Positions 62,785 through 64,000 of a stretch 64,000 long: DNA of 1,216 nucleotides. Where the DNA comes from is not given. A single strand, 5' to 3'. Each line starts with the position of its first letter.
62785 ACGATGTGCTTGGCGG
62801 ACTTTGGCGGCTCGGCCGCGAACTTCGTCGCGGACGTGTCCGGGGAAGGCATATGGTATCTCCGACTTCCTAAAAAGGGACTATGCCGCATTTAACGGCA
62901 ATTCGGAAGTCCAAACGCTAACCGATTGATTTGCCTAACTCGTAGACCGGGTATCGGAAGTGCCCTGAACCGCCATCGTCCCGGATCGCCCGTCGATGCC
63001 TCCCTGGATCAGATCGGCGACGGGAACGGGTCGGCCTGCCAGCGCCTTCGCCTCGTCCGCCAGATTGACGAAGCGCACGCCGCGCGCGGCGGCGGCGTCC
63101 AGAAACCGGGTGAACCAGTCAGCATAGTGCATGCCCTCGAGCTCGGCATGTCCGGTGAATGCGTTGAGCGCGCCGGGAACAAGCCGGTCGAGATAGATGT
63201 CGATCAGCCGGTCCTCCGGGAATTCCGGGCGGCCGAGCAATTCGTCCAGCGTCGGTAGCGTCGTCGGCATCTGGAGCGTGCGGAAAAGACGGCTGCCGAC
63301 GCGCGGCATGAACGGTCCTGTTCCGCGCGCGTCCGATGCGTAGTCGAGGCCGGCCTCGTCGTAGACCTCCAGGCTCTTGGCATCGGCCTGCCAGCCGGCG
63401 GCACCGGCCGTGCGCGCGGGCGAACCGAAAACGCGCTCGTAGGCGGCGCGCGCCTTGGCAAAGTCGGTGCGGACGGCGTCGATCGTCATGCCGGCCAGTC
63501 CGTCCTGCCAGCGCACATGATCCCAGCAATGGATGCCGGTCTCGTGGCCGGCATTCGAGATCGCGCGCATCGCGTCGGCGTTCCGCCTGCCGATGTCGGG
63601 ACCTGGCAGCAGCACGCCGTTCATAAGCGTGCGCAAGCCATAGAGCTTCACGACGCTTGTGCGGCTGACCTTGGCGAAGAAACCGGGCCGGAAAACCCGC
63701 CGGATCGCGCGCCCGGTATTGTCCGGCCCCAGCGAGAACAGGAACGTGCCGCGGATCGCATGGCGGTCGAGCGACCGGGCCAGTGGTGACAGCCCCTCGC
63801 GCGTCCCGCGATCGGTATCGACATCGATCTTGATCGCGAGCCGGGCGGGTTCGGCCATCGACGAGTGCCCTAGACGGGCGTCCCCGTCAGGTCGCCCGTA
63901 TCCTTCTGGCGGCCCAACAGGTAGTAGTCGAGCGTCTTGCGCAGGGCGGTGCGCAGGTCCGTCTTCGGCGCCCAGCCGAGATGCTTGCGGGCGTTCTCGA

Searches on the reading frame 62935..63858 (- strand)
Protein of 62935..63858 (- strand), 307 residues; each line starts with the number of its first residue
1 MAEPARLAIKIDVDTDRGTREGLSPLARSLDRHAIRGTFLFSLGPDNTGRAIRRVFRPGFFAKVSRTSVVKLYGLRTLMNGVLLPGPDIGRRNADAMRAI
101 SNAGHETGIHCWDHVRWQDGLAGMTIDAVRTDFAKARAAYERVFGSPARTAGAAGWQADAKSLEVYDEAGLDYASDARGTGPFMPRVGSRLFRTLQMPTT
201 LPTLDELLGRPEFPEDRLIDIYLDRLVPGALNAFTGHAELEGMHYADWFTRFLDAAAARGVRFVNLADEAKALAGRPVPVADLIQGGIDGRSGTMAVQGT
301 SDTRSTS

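Call 12: search_protein_families(library=pfam, proteins=[window:62935-63858:-])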
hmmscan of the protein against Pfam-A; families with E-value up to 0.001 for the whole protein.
window:62935-63858:- (307 aa): 1 family
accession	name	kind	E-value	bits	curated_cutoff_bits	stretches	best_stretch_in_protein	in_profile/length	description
PF01522.26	Polysacc_deac_1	-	8e-06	26.3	23.1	1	92-173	46-123/124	Polysaccharide deacetylase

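Call 40: search_protein_families(library=ncbifam, proteins=[window:62935-63858:-])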
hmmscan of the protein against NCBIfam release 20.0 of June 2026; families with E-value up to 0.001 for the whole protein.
window:62935-63858:- (307 aa): 2 families
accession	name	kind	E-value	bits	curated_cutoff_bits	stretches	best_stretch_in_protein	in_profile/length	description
NF011923.2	PRK15394.1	equivalog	3.9e-69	233.1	382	1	8-298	4-293/294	4-deoxy-4-formamido-L-arabinose-phosphoundecaprenol deformylase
TIGR03006.1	pepcterm_polyde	equivalog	0.0002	20.6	276.2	1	89-175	58-143/272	XrtA system polysaccharide deacetylase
